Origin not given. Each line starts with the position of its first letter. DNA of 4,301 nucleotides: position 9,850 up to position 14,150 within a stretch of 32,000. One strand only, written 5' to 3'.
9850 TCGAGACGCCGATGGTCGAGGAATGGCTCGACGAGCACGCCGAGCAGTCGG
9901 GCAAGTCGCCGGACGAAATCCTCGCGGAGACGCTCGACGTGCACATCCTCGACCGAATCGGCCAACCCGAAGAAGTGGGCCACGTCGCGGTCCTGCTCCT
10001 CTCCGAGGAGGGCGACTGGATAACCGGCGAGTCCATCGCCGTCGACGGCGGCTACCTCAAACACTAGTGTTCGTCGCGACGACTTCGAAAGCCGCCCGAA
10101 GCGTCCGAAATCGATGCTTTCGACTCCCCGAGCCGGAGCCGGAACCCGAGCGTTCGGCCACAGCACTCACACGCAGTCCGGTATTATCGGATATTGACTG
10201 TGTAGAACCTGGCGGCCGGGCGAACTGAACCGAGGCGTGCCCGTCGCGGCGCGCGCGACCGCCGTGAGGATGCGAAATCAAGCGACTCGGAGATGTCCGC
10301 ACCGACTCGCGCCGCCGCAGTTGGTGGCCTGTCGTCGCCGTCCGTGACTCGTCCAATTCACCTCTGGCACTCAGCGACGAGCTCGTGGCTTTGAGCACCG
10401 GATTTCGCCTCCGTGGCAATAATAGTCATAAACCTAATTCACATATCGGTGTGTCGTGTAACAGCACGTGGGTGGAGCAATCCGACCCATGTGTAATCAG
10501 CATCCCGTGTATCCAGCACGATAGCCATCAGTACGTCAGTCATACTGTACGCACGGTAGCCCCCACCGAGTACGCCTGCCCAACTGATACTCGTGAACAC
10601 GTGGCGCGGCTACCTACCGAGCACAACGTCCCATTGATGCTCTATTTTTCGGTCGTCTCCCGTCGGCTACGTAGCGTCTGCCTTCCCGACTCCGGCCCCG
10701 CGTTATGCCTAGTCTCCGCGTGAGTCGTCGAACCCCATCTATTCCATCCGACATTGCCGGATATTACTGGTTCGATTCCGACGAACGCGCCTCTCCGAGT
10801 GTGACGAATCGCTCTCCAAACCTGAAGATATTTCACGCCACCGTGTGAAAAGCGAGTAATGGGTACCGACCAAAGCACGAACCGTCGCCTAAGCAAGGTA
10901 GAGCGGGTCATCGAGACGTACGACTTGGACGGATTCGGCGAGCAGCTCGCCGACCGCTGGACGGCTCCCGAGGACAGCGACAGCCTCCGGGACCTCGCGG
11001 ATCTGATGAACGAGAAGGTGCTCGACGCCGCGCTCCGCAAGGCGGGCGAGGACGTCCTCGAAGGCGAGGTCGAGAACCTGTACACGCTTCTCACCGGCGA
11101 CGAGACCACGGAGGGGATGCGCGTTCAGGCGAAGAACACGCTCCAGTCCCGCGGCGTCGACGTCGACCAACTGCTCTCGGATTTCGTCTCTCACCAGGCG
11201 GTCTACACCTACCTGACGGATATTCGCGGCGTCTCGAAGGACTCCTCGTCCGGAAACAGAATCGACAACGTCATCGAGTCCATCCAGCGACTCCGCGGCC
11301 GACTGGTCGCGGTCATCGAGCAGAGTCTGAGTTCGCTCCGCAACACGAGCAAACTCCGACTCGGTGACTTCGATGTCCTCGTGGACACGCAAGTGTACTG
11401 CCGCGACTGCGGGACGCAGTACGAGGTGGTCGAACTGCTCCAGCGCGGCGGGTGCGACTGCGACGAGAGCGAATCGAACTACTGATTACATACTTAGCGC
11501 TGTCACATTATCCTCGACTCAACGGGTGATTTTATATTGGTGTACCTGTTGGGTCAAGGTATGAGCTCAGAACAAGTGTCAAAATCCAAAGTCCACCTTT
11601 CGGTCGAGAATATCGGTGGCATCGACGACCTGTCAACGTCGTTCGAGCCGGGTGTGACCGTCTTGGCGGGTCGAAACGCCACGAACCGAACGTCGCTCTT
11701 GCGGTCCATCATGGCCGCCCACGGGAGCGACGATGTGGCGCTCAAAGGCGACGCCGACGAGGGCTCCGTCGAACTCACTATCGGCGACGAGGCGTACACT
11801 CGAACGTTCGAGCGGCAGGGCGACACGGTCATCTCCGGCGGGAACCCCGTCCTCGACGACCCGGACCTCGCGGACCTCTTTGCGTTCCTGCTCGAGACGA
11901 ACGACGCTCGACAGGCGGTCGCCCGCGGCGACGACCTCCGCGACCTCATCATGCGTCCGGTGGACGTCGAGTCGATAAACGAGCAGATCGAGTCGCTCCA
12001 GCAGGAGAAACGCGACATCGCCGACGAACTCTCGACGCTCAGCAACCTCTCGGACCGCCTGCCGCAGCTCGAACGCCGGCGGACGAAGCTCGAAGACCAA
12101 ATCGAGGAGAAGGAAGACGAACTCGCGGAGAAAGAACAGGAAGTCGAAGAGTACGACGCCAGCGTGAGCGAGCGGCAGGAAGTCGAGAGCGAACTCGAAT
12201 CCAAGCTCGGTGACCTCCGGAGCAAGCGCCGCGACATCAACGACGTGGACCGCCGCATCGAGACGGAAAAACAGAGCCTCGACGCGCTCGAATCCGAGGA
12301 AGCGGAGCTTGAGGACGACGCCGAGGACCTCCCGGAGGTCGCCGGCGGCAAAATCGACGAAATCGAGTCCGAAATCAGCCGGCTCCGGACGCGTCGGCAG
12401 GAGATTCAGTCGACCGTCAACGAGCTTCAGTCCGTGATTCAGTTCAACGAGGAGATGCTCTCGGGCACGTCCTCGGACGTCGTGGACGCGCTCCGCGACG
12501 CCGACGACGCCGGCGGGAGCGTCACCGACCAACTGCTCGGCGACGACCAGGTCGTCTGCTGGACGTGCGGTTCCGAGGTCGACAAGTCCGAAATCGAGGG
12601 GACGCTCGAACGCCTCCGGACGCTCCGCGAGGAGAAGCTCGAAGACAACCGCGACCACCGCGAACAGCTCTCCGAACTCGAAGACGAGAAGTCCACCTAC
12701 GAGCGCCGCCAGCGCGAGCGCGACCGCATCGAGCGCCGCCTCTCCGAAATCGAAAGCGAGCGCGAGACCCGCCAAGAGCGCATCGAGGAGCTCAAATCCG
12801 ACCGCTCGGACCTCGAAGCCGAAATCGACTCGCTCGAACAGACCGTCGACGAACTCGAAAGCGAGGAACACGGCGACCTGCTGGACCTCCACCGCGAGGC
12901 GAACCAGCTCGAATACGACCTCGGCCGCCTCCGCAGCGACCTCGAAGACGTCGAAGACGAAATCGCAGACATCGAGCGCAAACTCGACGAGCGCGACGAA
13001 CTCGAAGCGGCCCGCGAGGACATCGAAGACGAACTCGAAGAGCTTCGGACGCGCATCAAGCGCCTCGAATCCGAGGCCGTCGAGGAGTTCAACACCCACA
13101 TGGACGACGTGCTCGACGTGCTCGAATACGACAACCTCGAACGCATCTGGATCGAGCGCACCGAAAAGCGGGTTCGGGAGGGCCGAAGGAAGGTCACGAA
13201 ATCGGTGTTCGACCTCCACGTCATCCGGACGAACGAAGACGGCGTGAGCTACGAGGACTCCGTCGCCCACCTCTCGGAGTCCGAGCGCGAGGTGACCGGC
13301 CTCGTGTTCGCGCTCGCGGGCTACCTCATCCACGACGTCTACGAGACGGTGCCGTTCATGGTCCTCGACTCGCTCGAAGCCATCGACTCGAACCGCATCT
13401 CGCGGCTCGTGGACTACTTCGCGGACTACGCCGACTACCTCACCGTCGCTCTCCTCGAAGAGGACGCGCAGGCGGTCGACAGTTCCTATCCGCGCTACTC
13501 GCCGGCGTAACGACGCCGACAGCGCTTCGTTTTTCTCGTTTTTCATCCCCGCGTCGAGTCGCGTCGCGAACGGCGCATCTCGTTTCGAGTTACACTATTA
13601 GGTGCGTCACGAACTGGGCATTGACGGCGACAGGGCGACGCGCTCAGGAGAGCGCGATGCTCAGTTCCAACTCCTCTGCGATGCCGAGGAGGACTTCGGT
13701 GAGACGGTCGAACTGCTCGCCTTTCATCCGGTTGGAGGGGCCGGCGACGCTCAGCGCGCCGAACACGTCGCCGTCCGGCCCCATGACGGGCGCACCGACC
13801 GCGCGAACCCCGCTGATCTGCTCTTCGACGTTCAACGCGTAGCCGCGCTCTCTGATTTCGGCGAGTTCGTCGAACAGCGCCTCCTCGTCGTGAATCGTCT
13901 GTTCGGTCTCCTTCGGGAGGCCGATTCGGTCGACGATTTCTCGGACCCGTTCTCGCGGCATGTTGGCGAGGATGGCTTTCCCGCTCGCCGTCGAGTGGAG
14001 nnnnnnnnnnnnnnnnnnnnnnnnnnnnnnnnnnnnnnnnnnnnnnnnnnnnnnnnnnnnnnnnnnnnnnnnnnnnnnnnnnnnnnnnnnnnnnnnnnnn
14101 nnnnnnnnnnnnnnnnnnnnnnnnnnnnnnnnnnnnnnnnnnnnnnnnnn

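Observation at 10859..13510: Self-contained two-gene module: Cys4 zinc-ribbon protein plus hook-bearing SMC/Rad50-like protein, wedged between two catabolic clusters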

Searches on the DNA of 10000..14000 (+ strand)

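Call 14: search_dna_similar(query=window:10000-14000:+, collection=plasmids, mode=near, max_rows=20)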
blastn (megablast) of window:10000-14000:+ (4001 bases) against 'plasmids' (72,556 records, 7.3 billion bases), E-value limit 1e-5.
Records with a match: 11; places in all: 11; records where one place covers at least 80% of the query: 4.
Best place of each record, by identity: 95-99% 2; 90-95% 2; 80-90% 2; 60-80% 5.
By first word of the organism name: Haloferax 4; Haladaptatus 1; Halorussus 1; Haloterrigena 1; Halobaculum 1; Halostagnicola 1; Halomicrococcus 1; Natronococcus 1.
By predicted mobility (MOB-suite, as given by PLSDB): non-mobilizable 11.
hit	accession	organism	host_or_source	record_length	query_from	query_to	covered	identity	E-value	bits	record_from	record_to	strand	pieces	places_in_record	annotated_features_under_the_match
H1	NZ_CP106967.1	Haloferax alexandrinus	-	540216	1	4001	100%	98.5%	0e+0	7042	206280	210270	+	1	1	archaea-specific SMC-related protein | rdfA: rod-determining factor RdfA | IclR family transcriptional regulator | rhcB: L-rhamnose 1-dehydrogenase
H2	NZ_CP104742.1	Haloferax lucentense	-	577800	1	4001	100%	98.2%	0e+0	6985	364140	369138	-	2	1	archaea-specific SMC-related protein | IS1595 family transposase | rdfA: rod-determining factor RdfA | IclR family transcriptional regulator | rhcB: L-rhamnose 1-dehydrogenase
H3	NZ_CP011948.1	Haloferax gibbonsii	whole genome,saline saltern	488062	464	4001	88%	92.3%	0e+0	5012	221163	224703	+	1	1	archaea-specific SMC-related protein | rdfA: rod-determining factor RdfA | IclR family transcriptional regulator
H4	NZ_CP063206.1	Haloferax gibbonsii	cultured ...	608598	464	4001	88%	92.1%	0e+0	4979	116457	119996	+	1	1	archaea-specific SMC-related protein | rdfA: rod-determining factor RdfA | IclR family transcriptional regulator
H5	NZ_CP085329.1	Haladaptatus salinisoli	cell culture,saline soil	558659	2821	3481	17%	75.4%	7e-80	307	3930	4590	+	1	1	archaea-specific SMC-related protein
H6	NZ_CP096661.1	Halorussus limi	cell culture,saline soil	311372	2861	3468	15%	74.3%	4e-62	248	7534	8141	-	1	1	archaea-specific SMC-related protein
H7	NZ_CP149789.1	Haloterrigena sp. KLK7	cell culture,salt lake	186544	3014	3482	12%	76.1%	7e-60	241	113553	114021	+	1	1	archaea-specific SMC-related protein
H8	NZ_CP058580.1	Halobaculum salinum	cell culture,saline soil sample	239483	3047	3453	10%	80.2%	9e-79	303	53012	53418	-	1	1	archaea-specific SMC-related protein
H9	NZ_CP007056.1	Halostagnicola larsenii XH-48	-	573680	3088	3480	10%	77.1%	3e-54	222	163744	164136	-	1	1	archaea-specific SMC-related protein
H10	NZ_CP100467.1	Halomicrococcus gelatinilyticus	cell culture,sediment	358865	1665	1959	7%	78.1%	2e-41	180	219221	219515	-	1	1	archaea-specific SMC-related protein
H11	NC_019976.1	Natronococcus occultus SP4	-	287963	3311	3400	2%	82.4%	6e-11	79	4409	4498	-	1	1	none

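Call 16: get_annotated_region(hit=H1, flank=12000)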
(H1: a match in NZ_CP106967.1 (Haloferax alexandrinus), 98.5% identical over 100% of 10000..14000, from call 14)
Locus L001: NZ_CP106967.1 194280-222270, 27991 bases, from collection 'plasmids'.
description: Haloferax alexandrinus strain BNX82 plasmid pBNX82-1, complete sequence
organism: Haloferax alexandrinus (NCBI taxid 114529)
taxonomy: Archaea; Euryarchaeota; Halobacteria; Halobacteriales; Haloferacaceae; Haloferax; Haloferax alexandrinus
host: -; source: -; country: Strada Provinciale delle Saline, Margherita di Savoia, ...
typing (MOB-suite, as given by PLSDB): non-mobilizable; mating-pair formation MPF_T
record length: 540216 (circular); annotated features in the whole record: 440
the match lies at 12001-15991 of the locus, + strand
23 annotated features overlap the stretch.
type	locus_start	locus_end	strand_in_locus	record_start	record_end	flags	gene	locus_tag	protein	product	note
CDS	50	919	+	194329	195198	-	rhcC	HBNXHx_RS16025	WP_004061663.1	L-rhamnono-1,4-lactonase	-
CDS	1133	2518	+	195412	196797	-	-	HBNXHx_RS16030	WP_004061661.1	ABC transporter substrate-binding protein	-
CDS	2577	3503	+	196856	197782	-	-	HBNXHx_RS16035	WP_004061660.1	sugar ABC transporter permease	-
CDS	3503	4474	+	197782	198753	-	-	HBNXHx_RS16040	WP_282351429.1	carbohydrate ABC transporter permease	GO:0008643 - carbohydrate transport [Evidence IEA]; GO:0055085 - transmembrane transport [Evidence IEA]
CDS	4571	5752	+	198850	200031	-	-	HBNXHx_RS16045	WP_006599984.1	ATP-binding cassette domain-containing protein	-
CDS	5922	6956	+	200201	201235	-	rhcE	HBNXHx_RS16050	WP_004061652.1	2-keto-3-deoxy-L-rhamnonate dehydrogenase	-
CDS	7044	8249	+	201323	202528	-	rhcD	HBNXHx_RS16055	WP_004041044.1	L-rhamnonate dehydratase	-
CDS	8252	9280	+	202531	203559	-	-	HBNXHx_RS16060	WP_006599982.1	TIGR03560 family F420-dependent LLM class oxidoreductase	GO:0008150 - biological_process [Evidence IEA]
CDS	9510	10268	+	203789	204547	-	-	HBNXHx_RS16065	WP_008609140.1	IclR family transcriptional regulator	GO:0006355 - regulation of DNA-templated transcription [Evidence IEA]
CDS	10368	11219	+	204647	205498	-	rhcF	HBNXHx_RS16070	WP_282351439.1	2,4-diketo-3-deoxy-L-rhamnonate hydrolase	-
CDS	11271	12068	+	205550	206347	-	rhcB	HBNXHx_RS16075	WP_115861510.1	L-rhamnose 1-dehydrogenase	-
CDS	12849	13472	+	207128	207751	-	rdfA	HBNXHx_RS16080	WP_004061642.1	rod-determining factor RdfA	-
CDS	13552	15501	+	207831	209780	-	-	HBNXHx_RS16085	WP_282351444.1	archaea-specific SMC-related protein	GO:0051276 - chromosome organization [Evidence IEA]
CDS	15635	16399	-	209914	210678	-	-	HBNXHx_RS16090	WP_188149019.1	IclR family transcriptional regulator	GO:0006355 - regulation of DNA-templated transcription [Evidence IEA]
CDS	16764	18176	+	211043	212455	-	-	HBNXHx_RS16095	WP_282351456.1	amidohydrolase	-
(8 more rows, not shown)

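Call 17: get_annotated_region(hit=H2, flank=3000)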
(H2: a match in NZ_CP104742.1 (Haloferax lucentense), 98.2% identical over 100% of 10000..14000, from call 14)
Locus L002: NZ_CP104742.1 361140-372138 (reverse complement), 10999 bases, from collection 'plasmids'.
description: Haloferax lucentense strain SVX82 plasmid pSVX82-1, complete sequence
organism: Haloferax lucentense (NCBI taxid 2254)
taxonomy: Archaea; Euryarchaeota; Halobacteria; Halobacteriales; Haloferacaceae; Haloferax; Haloferax lucentense
host: -; source: -; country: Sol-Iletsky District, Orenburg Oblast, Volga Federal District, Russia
typing (MOB-suite, as given by PLSDB): non-mobilizable
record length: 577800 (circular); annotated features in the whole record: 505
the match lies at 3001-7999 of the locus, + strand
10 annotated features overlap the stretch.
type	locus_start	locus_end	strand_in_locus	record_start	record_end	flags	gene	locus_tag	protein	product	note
CDS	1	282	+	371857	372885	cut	-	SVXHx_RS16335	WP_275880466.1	TIGR03560 family F420-dependent LLM class oxidoreductase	GO:0008150 - biological_process [Evidence IEA]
CDS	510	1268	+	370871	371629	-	-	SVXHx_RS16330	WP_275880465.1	IclR family transcriptional regulator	GO:0006355 - regulation of DNA-templated transcription [Evidence IEA]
CDS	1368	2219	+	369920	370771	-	rhcF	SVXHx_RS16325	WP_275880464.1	2,4-diketo-3-deoxy-L-rhamnonate hydrolase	-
CDS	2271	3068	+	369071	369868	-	rhcB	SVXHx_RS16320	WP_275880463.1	L-rhamnose 1-dehydrogenase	-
CDS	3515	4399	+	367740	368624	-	-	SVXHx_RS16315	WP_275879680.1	IS1595 family transposase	-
CDS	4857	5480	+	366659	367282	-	rdfA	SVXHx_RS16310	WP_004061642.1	rod-determining factor RdfA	-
CDS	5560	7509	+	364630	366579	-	-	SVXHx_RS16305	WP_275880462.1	archaea-specific SMC-related protein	GO:0051276 - chromosome organization [Evidence IEA]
CDS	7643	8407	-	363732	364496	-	-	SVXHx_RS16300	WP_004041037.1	IclR family transcriptional regulator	GO:0006355 - regulation of DNA-templated transcription [Evidence IEA]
CDS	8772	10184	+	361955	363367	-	-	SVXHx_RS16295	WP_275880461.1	amidohydrolase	-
CDS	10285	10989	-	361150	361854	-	-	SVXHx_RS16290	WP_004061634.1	creatininase family protein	-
